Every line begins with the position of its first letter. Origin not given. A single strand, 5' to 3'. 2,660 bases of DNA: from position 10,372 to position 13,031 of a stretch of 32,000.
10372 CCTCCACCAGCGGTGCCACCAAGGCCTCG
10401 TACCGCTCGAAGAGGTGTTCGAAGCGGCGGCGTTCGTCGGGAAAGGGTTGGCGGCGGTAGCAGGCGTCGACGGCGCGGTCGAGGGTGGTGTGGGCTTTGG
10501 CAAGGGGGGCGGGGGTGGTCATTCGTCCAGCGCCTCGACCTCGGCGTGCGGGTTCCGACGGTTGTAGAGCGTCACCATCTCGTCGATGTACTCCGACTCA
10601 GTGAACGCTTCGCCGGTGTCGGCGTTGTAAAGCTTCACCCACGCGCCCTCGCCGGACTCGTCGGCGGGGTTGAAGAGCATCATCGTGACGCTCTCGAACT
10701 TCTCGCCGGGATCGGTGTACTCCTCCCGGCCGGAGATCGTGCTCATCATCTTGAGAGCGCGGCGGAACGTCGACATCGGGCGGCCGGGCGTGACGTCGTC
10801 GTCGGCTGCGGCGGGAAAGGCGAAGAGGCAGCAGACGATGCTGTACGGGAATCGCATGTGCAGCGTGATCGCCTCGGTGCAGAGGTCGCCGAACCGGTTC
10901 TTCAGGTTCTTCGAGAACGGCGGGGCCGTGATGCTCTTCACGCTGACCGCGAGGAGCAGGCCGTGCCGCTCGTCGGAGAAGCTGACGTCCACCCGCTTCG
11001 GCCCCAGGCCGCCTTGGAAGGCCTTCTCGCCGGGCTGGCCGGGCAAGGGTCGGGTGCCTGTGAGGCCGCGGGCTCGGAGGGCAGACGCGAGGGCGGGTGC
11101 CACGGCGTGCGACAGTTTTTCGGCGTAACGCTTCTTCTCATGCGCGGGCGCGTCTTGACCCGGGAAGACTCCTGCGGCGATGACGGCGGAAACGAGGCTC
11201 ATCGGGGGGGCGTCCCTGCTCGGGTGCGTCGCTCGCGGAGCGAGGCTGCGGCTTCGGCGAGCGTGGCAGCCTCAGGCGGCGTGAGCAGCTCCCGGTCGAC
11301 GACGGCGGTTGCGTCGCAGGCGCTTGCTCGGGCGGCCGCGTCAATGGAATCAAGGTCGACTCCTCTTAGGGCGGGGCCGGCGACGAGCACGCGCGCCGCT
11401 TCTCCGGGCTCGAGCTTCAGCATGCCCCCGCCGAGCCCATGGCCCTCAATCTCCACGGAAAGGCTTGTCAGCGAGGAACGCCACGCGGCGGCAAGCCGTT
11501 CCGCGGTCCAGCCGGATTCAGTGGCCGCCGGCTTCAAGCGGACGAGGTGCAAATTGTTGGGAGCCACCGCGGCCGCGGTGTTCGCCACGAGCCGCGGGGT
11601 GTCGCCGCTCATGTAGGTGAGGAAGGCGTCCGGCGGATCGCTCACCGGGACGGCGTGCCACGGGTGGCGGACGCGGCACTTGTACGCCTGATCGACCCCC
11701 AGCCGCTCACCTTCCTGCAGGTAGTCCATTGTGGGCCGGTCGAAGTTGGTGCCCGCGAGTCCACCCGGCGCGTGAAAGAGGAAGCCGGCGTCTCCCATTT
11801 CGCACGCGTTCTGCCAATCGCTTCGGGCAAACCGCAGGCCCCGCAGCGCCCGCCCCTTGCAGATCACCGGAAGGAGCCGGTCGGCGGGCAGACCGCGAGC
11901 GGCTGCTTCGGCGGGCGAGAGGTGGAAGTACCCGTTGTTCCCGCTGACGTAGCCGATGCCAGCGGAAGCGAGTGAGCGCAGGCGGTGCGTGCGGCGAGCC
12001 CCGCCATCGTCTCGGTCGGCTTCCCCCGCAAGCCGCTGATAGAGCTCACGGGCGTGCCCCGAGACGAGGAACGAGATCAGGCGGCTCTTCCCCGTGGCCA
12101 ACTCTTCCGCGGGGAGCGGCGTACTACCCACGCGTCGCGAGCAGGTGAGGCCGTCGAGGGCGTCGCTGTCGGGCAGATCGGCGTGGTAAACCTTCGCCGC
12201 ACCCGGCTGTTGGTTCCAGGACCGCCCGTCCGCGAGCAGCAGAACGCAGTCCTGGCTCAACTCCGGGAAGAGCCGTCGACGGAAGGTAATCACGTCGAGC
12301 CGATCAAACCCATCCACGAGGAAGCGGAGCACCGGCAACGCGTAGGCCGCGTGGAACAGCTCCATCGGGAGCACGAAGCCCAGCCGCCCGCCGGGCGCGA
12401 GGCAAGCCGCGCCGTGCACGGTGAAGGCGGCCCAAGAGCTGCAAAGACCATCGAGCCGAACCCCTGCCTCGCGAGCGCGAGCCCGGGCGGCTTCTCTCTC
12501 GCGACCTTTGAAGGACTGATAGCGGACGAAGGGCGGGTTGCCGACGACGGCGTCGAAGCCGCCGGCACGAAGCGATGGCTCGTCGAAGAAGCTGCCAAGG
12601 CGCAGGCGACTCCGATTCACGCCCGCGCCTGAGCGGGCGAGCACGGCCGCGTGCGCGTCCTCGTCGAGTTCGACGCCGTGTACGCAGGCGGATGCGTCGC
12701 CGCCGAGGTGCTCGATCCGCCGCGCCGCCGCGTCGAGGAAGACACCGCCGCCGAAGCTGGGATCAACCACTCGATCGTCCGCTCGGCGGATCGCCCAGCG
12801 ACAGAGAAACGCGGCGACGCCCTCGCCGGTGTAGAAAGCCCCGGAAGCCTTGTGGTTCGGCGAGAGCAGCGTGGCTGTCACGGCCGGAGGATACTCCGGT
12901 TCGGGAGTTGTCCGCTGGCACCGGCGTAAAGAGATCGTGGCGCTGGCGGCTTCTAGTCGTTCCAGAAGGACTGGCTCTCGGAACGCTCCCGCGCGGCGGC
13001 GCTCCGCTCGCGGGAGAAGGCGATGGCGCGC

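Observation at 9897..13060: R-M gene pair nested between N- and C-terminal stubs of an MmeI-family (type IIL) gene, chained on one strand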

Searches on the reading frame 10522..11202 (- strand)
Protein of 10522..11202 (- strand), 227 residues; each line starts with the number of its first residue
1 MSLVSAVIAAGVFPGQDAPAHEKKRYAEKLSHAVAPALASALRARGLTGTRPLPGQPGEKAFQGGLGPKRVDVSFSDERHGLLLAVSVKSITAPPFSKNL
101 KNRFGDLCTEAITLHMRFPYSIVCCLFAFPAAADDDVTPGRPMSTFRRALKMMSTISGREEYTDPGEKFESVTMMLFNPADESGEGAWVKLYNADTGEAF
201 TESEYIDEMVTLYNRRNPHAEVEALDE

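Call 5: search_protein_families(library=pfam, proteins=[window:10522-11202:-], max_evalue=10)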
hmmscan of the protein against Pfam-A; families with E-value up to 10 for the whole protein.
window:10522-11202:- (227 aa): 1 family
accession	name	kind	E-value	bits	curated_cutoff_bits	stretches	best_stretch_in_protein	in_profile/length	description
PF16429.10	DUF5026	-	0.26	12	25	1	171-196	54-79/82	Domain of unknown function (DUF5026)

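Call 8: find_encoding_contigs(protein=window:10522-11202:-, flank=10000, max_places=10)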
Protein window:10522-11202:- (227 aa): 2 contigs read that carry it; 2 places shown.
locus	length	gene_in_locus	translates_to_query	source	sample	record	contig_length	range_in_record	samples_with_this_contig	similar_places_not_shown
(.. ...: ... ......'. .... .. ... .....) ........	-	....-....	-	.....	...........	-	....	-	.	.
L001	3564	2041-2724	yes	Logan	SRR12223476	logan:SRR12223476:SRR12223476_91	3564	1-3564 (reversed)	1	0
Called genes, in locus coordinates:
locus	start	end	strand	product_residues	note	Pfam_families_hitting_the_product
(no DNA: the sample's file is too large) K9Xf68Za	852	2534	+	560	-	PF02384:N6_Mtase, PF07669:Eco57I, PF22837:M_Eco57I_C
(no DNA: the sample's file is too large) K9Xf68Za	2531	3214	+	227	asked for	-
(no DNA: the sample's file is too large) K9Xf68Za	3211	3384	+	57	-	PF20467:MmeI_C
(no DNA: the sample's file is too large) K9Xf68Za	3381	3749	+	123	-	?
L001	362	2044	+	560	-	PF02384:N6_Mtase, PF07669:Eco57I, PF22837:M_Eco57I_C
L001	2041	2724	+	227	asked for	-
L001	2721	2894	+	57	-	PF20467:MmeI_C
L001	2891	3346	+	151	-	-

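Call 29: find_homologous_proteins(query=window:10522-11202:-, max_evalue=0.001)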
Query window:10522-11202:- (227 aa): 610 proteins with E <= 0.001 among 2940 candidates; the best 120 are listed.
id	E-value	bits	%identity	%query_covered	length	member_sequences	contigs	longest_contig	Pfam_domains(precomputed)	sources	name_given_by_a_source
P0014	4.8e-148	509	100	100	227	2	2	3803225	-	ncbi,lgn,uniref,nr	ncbi:hypothetical protein PSMK_06490 [Phycisphaera mikurensis NBRC 102666]|uniref:Uncharacterized pr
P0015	1.4e-126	438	86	98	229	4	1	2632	-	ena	-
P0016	2.8e-126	437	85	100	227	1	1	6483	-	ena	-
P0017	7.0e-116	403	82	93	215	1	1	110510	-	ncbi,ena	-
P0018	1.4e-105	370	73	98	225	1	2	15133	-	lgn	-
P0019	3.0e-104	365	72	100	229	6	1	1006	-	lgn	-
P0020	3.7e-104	365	69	98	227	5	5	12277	-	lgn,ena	-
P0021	2.1e-103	363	73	98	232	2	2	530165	-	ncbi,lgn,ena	-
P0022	2.1e-102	359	69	100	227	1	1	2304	-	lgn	-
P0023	8.2e-101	354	69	98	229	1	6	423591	-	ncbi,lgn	-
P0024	1.5e-99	350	68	100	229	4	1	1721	-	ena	-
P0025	2.8e-99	349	70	98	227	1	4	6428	-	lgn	-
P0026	9.6e-99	347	68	100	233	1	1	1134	-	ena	-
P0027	8.0e-93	328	66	100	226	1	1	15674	-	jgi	-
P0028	3.2e-89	316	63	100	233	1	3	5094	-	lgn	-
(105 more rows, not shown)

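Call 30: find_encoding_contigs(protein=P0017, flank=6000, max_places=3)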
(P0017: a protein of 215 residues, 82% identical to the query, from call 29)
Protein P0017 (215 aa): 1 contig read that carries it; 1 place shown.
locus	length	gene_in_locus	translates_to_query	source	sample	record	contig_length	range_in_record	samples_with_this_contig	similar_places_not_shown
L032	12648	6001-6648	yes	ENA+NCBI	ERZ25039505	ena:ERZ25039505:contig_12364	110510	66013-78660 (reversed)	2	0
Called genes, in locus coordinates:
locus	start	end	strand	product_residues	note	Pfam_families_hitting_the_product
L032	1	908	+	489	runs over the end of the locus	PF03235:GmrSD_N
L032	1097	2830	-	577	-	PF03235:GmrSD_N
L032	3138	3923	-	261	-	-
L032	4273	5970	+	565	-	PF02384:N6_Mtase, PF07669:Eco57I, PF22837:M_Eco57I_C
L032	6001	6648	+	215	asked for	-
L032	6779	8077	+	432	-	-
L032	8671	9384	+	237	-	-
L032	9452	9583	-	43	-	-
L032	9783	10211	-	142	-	PF07927:HicA_toxin, PF15919:HicB_lk_antitox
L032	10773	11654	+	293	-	PF13688:Reprolysin_5 (weak)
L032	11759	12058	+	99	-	-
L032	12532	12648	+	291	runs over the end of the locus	PF02086:MethyltransfD12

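Call 31: find_encoding_contigs(protein=P0016, flank=6000, max_places=3)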
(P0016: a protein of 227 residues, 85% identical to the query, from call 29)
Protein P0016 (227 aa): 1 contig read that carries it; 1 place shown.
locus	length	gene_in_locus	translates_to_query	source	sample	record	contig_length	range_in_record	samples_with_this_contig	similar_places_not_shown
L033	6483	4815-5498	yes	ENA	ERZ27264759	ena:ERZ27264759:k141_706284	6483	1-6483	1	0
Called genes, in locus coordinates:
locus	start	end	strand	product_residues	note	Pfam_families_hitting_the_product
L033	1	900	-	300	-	?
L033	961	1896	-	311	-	-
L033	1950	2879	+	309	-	PF01745:IPT (weak), PF13671:AAA_33 (weak), PF01715:IPPT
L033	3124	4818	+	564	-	PF02384:N6_Mtase, PF07669:Eco57I (weak), PF22837:M_Eco57I_C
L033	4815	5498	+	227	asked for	-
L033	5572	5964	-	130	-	-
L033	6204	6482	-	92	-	?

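Call 32: find_encoding_contigs(protein=P0021, flank=6000, max_places=3)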
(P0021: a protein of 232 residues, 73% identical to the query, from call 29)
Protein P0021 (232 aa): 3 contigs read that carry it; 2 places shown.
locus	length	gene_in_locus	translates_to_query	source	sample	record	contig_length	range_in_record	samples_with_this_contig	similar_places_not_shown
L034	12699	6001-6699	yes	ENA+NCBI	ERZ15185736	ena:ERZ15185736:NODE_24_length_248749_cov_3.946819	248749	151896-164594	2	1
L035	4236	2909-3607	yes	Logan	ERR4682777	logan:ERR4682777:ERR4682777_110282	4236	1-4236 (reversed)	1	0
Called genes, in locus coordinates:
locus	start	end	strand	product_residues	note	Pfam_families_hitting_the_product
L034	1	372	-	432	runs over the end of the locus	PF19135:DUF5818 (faint)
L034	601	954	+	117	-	PF07238:PilZ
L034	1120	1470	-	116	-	-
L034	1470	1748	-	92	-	-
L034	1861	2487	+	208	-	-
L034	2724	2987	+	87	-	PF13237:Fer4_10 (weak), PF14697:Fer4_21 (faint), PF12838:Fer4_7, PF13187:Fer4_9 (weak), PF12797:Fer4_2 (weak), PF00037:Fer4, PF12837:Fer4_6 (weak), PF13237:Fer4_10 (weak), +3 more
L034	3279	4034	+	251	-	-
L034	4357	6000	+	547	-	PF02384:N6_Mtase, PF07669:Eco57I, PF22837:M_Eco57I_C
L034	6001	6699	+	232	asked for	-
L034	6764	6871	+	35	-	-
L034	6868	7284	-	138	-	-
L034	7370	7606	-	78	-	-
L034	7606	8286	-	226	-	PF20382:DUF6677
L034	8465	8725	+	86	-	-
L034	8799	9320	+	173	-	-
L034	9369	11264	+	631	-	PF00512:HisKA, PF02518:HATPase_c, PF00072:Response_reg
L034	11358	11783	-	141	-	-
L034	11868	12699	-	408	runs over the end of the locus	PF01546:Peptidase_M20, PF07687:M20_dimer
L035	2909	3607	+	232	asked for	-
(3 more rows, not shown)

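Call 34: find_encoding_contigs(protein=P0015, flank=4000, max_places=4)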
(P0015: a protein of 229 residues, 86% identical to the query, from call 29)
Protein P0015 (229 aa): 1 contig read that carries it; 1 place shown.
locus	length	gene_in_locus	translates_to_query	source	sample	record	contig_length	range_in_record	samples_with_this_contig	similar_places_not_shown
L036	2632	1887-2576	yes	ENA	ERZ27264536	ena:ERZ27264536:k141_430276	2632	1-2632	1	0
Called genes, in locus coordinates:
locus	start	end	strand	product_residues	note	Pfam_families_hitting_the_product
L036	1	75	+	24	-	?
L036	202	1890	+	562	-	PF02384:N6_Mtase, PF07669:Eco57I (weak), PF22837:M_Eco57I_C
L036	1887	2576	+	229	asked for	-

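Call 42: search_protein_families(library=ncbifam, proteins=[window:10522-11202:-], max_evalue=0.01)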
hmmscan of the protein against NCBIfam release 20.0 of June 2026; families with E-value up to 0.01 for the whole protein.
window:10522-11202:- (227 aa): 0 families

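Call 51: predict_structure(alignment_id=A4)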
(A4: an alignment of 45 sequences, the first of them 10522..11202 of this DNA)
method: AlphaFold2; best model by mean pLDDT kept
length: 227 residues; sequences in the alignment: 45
mean_pLDDT: 90.5   pTM: 0.89
mean pLDDT of the five models: 90.5, 89.3, 88.7, 88.0, 87.5
residues with pLDDT >= 90: 159; 70-90: 57; 50-70: 9; < 50: 2
segments of 3 or more residues with pLDDT < 50: none
pLDDT, mean of each block of 10 residues (from residue 1): 94 91 94 95 94 79 81 91 95 93 92 88 96 90 93 92 75 97 92 97 97 92 66
secondary structure, 60 per line:
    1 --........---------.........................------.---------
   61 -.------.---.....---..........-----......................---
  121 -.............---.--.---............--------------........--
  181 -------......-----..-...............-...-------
elements in order: H3-10 H20-44 E73-77 E81-90 H96-117 E122-130 H131-134 H145-156 E171-178 E188-193 H202-216

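Call 56: fold_search(model_id=the predicted structure, library=pdb)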
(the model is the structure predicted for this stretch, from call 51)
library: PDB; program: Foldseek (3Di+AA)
matches with E <= 10: 450; with E <= 0.001: 0
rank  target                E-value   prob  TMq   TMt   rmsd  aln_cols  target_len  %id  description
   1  5i6e                  7.0e-03  0.85  0.36  0.15   8.5       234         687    8  Crystal structure of the central domain of yeast acetyl-CoA carboxylase (released 2016-04-20)
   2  2zt5                  7.8e-02  0.13  0.18  0.10  14.3       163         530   13  Crystal structure of human glycyl-trna synthetase (GLYRS) in complex with AP4A (cocrystallized with ATP) (released 2009-08-25)
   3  5f9z_B                8.8e-02  0.08  0.17  0.10  19.0       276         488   12  Crystal Structure of Prolyl-tRNA Synthetase from Cryptosporidium parvum complexed with Halofuginone and AMPPNP (released 2016-11-16)
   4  5cs4_B                9.3e-02  0.41  0.31  0.21   7.5       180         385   11  Crystal structure of domains AC3-AC5 of yeast acetyl-CoA carboxylase (released 2015-10-28)
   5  8f6b_B                9.9e-02  0.15  0.19  0.12  13.5       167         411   13  Crystal structure of murine PolG2 hexamer bound to DNA (released 2023-08-09)
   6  8g5j_C                1.2e-01  0.09  0.20  0.13  21.4       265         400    9  Cryo-EM structure of the Mismatch Uncoupling Complex (II) of Human Mitochondrial DNA Polymerase Gamma (released 2024-01-10)
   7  5xig_A                1.3e-01  0.14  0.18  0.10  11.5       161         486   13  Crystal Structure of Toxoplasma gondii Prolyl-tRNA Synthetase (TgPRS) in complex with Inhibitor 1 (released 2018-03-07)
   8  5f9y_A                1.3e-01  0.11  0.17  0.10  12.2       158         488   13  Crystal Structure of Prolyl-tRNA Synthetase from Cryptosporidium parvum complexed with L-Proline and AMP (released 2016-11-16)
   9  8d33_C                1.3e-01  0.08  0.19  0.13  21.4       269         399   10  Human mitochondrial DNA polymerase gamma ternary complex with GC basepair (released 2023-05-24)
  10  8ytk_B                1.3e-01  0.06  0.16  0.10  19.1       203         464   11  Crystal structure of human prolyl-tRNA synthetase in complex with inhibitor (released 2025-04-02)
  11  9g77_B                1.4e-01  0.15  0.19  0.13  12.6       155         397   12  Mouse mitochondrial DNA polymerase gamma ternary complex in error-editing conformer (composite) (released 2025-06-04)
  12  5i6h_A                1.5e-01  0.30  0.35  0.08  10.2       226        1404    8  Crystal structure of CD-CT domains of Chaetomium thermophilum acetyl-CoA carboxylase (released 2016-04-20)
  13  8udl_B                1.5e-01  0.08  0.19  0.12  22.0       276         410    9  Human Mitochondrial DNA Polymerase Gamma Binary Complex (released 2024-06-05)
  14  5xiq_C                1.6e-01  0.13  0.17  0.10  10.9       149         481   14  Crystal Structure of Toxoplasma gondii Prolyl-tRNA Synthetase (TgPRS) in complex with Halofuginone (released 2018-03-07)
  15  9c1m_G                1.6e-01  0.08  0.17  0.12  16.7       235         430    8  HerA-DUF assembly 1 (released 2025-06-04)
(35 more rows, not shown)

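Call 57: search_solved_structures(query=A4, max_evalue=10)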
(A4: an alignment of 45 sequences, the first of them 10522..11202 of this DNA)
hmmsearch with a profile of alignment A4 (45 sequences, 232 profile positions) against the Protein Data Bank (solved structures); distinct sequences matched with E-value up to 10: 3.
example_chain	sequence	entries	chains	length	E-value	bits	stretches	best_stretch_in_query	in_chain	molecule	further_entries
2c0f_A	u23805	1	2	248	0.35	13.5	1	117-166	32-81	WINDBEUTEL PROTEIN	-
2c1y_A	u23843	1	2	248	0.68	12.5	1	117-166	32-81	WINDBEUTEL PROTEIN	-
3lwd_A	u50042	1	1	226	1.9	11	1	17-79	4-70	6-phosphogluconolactonase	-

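Call 60: search_protein_families(library=padloc, proteins=[window:10522-11202:-], max_evalue=0.01)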
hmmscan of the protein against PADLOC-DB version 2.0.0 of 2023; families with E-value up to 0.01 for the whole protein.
window:10522-11202:- (227 aa): 0 families

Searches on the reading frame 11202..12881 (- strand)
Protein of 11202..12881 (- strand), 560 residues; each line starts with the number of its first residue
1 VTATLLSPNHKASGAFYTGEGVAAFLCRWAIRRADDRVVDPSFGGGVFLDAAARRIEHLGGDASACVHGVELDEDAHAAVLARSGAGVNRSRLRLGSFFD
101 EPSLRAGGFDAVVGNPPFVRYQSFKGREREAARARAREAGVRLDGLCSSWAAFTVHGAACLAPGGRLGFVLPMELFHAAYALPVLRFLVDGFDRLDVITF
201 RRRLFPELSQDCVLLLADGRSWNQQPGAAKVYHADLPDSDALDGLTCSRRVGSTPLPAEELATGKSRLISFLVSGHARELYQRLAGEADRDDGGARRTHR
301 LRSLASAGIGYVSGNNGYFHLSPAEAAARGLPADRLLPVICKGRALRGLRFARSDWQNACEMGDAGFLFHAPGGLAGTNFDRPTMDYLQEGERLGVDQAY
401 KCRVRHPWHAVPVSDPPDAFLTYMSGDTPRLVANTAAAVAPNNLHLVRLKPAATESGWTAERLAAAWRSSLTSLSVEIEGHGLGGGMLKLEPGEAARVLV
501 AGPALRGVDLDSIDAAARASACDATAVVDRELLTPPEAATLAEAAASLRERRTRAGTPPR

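Call 5: search_protein_families(library=pfam, proteins=[window:11202-12881:-], max_evalue=10)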
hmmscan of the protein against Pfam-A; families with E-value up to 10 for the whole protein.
window:11202-12881:- (560 aa): 4 families
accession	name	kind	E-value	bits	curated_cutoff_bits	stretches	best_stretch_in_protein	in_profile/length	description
PF02384.22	N6_Mtase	-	2.4e-11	44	20.4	1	10-181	22-194/311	N-6 DNA Methylase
PF22837.1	M_Eco57I_C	-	2e-08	34.4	27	1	385-498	113-220/283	Type II methyltransferase M.Eco57I, C-terminal domain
PF07669.17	Eco57I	-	3.1e-08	34.3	25.3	1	105-189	71-154/171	Eco57I restriction-modification methylase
PF02924.19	HDPD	-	0.86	10.2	29.1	0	510-550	70-110/116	Bacteriophage lambda head decoration protein D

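Call 42: search_protein_families(library=ncbifam, proteins=[window:11202-12881:-], max_evalue=0.01)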
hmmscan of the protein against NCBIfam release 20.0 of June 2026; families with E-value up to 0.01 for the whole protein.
window:11202-12881:- (560 aa): 0 families

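Call 60: search_protein_families(library=padloc, proteins=[window:11202-12881:-], max_evalue=0.01)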
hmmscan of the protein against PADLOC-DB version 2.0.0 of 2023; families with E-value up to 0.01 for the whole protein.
window:11202-12881:- (560 aa): 29 families (the best 25 are shown)
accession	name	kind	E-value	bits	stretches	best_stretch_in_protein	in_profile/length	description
PDLC03301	MTase_II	-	5.6e-93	310.5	1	9-553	70-597/604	Type II methyltransferase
PDLC03267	MTase_II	-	1.5e-86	289.4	1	10-554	10-537/539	Type II methyltransferase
PDLC04134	mad2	-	2.4e-18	64.2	1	11-218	268-444/492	mads_2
PDLC03222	MTase_II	-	1.4e-16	58.2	1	13-501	132-580/602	Type II methyltransferase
PDLC03331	MTase_II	-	3e-13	47.3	2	310-496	303-484/541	Type II methyltransferase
PDLC03248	MTase_II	-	2.7e-10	37.6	1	13-200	9-176/521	Type II methyltransferase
PDLC03366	MTase_II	-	4.9e-09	33.4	1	13-217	22-222/568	Type II methyltransferase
PDLC03313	MTase_II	-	8.5e-09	32.5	1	11-193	20-225/563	Type II methyltransferase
PDLC03226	MTase_II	-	2.1e-07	27.9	1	9-200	12-215/579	Type II methyltransferase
PDLC03335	MTase_II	-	3.3e-07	27.3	1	6-205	71-290/607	Type II methyltransferase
PDLC03347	MTase_II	-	4.2e-07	27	1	36-207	35-188/488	Type II methyltransferase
PDLC03338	MTase_II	-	5e-07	26.8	1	21-215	164-346/604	Type II methyltransferase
PDLC03258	MTase_II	-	2.6e-06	24.8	1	6-201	14-181/366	Type II methyltransferase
PDLC03719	oMTase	-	3.8e-06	24.1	1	13-136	25-140/387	orphan methyltransferase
PDLC03348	MTase_II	-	8.4e-06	22.6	1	105-220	343-453/727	Type II methyltransferase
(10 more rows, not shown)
